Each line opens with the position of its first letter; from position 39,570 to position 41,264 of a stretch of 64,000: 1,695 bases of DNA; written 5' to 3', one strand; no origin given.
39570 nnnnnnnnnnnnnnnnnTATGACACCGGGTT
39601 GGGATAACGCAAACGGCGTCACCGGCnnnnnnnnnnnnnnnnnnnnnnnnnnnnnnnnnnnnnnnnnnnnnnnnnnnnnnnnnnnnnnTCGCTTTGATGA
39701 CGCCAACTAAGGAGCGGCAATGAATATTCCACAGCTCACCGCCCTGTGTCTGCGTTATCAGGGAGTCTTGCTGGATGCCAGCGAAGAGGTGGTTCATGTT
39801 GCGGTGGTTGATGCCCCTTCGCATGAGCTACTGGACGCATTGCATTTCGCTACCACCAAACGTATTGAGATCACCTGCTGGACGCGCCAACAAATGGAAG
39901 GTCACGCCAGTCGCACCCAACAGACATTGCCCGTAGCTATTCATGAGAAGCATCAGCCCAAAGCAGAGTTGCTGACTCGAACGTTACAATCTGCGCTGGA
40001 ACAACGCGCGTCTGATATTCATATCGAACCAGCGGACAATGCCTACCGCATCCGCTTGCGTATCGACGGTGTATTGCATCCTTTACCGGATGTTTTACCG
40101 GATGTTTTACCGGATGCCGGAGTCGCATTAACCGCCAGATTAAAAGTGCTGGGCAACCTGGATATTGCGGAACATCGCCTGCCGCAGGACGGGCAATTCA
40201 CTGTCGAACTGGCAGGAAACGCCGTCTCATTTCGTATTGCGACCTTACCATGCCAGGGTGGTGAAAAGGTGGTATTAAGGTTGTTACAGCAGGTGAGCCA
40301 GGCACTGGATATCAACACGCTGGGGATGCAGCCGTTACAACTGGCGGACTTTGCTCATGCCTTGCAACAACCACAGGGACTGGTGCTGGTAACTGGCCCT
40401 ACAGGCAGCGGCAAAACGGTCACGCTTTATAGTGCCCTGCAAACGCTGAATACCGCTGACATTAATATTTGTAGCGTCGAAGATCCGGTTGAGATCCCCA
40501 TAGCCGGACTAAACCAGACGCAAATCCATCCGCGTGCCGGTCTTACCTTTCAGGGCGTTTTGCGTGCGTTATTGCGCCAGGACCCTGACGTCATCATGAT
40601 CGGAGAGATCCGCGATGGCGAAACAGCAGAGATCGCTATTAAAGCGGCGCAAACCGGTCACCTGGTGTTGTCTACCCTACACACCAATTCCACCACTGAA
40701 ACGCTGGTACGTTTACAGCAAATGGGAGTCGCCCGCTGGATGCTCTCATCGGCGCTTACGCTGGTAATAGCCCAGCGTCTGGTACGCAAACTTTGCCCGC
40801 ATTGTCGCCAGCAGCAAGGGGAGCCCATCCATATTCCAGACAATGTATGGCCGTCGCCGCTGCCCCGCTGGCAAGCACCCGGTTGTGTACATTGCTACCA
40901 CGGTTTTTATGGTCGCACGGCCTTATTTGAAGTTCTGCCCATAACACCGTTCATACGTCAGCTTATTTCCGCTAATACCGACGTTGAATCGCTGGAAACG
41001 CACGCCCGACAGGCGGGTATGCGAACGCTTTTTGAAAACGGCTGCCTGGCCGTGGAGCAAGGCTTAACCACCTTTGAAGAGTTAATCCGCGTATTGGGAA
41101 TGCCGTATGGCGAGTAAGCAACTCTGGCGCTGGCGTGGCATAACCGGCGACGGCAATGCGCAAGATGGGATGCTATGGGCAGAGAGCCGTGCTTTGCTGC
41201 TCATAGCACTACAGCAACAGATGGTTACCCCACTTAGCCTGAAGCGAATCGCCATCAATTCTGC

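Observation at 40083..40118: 12-bp tandem repeat in hofB encoding LPDV x3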

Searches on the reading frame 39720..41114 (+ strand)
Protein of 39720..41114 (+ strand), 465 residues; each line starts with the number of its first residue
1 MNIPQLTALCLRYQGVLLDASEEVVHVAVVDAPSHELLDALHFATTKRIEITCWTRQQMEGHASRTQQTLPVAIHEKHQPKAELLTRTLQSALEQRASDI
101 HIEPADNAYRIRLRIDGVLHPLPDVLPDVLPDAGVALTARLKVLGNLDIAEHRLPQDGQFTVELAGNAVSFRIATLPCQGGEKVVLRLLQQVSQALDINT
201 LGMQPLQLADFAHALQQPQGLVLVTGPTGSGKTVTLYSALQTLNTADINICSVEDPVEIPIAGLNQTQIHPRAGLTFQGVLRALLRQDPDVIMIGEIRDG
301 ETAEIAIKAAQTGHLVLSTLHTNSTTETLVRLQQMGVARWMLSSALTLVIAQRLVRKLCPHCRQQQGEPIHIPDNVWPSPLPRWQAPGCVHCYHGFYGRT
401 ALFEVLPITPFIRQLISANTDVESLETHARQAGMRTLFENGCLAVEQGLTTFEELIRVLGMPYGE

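Call 12: list_cluster_members(proteins=[window:39720-41114:+])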
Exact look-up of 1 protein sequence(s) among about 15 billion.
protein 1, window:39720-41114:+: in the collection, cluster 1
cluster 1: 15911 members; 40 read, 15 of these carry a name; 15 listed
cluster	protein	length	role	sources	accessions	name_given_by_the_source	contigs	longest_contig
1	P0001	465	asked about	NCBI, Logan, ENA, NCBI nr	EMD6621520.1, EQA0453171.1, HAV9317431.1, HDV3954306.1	TPA: type II secretion system protein GspE [Escherichia coli] | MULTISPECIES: type II secretion system protein GspE [Escherichia]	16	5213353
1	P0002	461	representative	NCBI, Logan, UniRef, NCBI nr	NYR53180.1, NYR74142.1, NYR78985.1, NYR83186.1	type II secretion system protein GspE [Escherichia coli] | type II secretion system protein GspE n=1 Tax=Escherichia coli TaxID=562 ...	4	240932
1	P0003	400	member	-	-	protein transport protein HofC [Escherichia coli O75:H38/H55] | protein transport protein HofC | Type IV pilin biogenesis protein n=2 Tax=Escherichia coli TaxID=562 RepID=A0A3K3U8Q5_ECOLX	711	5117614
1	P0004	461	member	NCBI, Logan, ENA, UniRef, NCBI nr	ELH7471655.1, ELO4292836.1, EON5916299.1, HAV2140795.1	type II secretion system protein GspE [Escherichia coli] | type II secretion system protein GspE n=1 Tax=Escherichia coli TaxID=562 ...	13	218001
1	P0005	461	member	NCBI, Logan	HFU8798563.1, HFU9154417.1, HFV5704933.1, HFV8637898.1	TPA: type II secretion system protein GspE [Escherichia coli]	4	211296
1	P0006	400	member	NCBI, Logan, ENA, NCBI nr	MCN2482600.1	protein transport protein HofC [Escherichia coli]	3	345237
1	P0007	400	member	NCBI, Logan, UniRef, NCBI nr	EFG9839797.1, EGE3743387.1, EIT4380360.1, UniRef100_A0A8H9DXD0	type IV pilin biogenesis protein [Shigella boydii] | Type IV pilin biogenesis protein n=1 Tax=Shigella boydii TaxID=621 RepID=A0A8H9DXD0_SHIBO | protein transport protein HofC [Escherichia coli]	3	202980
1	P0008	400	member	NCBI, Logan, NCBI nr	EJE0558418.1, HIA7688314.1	TPA: protein transport protein HofC [Escherichia coli] | protein transport protein HofC [Escherichia coli]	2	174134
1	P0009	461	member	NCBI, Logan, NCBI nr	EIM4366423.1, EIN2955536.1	type II secretion system protein GspE [Escherichia coli]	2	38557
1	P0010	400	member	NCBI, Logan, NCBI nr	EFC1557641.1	protein transport protein HofC [Escherichia coli]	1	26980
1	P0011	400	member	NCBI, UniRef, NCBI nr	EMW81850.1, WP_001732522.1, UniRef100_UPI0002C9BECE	type II secretion system (T2SS), F family protein [Escherichia coli 2747800] | protein transport protein HofC n=1 Tax=Escherichia coli TaxID=562 RepID=UPI0002C9BECE | protein transport protein HofC [Escherichia coli]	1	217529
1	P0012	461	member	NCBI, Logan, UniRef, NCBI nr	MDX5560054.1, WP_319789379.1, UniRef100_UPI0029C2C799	type II secretion system protein GspE [Escherichia coli] | type II secretion system protein GspE n=1 Tax=Escherichia coli TaxID=562 ...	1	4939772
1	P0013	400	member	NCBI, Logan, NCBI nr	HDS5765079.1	TPA: protein transport protein HofC [Escherichia coli] | protein transport protein HofC [Escherichia coli]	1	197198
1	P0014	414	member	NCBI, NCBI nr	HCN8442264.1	TPA: type II secretion system protein GspE, partial [Escherichia coli] | type II secretion system protein GspE [Escherichia coli]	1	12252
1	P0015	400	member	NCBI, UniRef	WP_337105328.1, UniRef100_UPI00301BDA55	protein transport protein HofC [Escherichia coli] | protein transport protein HofC n=1 Tax=Escherichia coli TaxID=562 RepID=UPI00301BDA55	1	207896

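Call 13: search_solved_structures(query=window:39720-41114:+, show_alignments=3)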
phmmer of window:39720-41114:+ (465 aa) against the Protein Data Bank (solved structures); distinct sequences matched with E-value up to 0.001: 33.
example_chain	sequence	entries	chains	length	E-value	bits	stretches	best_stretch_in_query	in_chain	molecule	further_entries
6olj_C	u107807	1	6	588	2.6e-104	352.7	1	79-458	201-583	Type IV pilus biogenesis ATPase PilB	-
5zfr_A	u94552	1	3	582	3e-104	352.5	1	79-458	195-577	Type IV pilus biogenesis ATPase PilB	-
5tsg_B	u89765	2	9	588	5.8e-104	351.5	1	79-458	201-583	Type IV pilus biogenesis ATPase PilB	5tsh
3jc8_Ba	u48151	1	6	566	3.3e-100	339.1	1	78-456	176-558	Type IV-A pilus assembly ATPase PilB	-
4kss_A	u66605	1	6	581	7.7e-99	334.7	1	76-459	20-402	Type II secretion system protein E, hemolysin-coregulated protein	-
4ksr_A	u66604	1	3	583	8.4e-99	334.5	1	76-458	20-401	Type II secretion system protein E, Hemolysin-coregulated protein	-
1p9r_A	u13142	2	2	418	1.2e-98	334.1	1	76-457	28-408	General secretion pathway protein E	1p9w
4pht_A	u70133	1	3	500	1.8e-96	326.9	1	76-458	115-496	General secretory pathway protein E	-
5oiu_A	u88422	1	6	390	4.7e-92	312.3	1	85-456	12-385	Type IV pilus assembly protein PilF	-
5it5_F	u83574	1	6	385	5.8e-92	312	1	86-456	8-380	ATP binding motif-containing protein PilF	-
6ejf_A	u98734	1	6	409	6.5e-92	311.8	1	86-456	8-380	Type IV pilus assembly protein PilF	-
6f8l_G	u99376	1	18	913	1.1e-91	311.1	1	68-456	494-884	Type IV pilus assembly protein PilF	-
5fl3_A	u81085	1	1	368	4.2e-35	124.6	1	84-357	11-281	PILI RETRACTION PROTEIN PILT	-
2ewv_A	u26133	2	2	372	3e-33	118.5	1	78-358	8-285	twitching motility protein PilT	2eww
3jvu_A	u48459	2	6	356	1.2e-32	116.4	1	158-358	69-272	Twitching mobility protein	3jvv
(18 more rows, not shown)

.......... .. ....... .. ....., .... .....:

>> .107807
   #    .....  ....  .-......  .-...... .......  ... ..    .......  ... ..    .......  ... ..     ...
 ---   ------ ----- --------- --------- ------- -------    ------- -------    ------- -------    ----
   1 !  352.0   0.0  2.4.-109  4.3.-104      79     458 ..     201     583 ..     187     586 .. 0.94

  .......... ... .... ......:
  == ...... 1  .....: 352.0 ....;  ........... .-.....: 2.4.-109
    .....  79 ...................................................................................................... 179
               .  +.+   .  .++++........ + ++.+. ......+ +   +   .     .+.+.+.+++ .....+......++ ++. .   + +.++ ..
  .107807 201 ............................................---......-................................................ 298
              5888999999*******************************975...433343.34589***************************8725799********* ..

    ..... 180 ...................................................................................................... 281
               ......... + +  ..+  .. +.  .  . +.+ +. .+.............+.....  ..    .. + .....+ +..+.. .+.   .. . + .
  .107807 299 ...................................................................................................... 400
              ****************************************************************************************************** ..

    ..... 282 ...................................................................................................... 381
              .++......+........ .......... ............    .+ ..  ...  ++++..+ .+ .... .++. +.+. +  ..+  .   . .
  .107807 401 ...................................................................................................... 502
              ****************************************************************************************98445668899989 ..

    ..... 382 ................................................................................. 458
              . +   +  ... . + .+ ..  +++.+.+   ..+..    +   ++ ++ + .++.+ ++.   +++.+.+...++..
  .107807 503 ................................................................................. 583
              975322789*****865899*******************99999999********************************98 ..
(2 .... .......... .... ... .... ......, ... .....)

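Call 14: find_encoding_contigs(protein=P0001, flank=3000, max_places=10)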
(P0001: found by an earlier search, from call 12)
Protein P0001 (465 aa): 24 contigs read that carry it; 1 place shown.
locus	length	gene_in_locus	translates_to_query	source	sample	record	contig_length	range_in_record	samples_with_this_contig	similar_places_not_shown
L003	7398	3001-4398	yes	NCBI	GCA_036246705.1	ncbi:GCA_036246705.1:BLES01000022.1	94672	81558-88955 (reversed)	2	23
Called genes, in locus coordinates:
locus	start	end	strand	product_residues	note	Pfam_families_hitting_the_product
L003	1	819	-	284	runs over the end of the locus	PF17113:AmpE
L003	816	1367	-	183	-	PF01510:Amidase_2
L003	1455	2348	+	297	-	PF02749:QRPTase_N, PF01729:QRPTase_C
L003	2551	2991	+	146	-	PF07963:N_methyl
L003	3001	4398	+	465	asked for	PF05157:MshEN (faint), PF00437:T2SSE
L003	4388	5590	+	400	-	PF28597:T2SSF_N (faint), PF00482:T2SSF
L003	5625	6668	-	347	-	PF00478:IMPDH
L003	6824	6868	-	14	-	-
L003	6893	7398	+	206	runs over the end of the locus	PF01121:CoaE, PF13671:AAA_33 (faint)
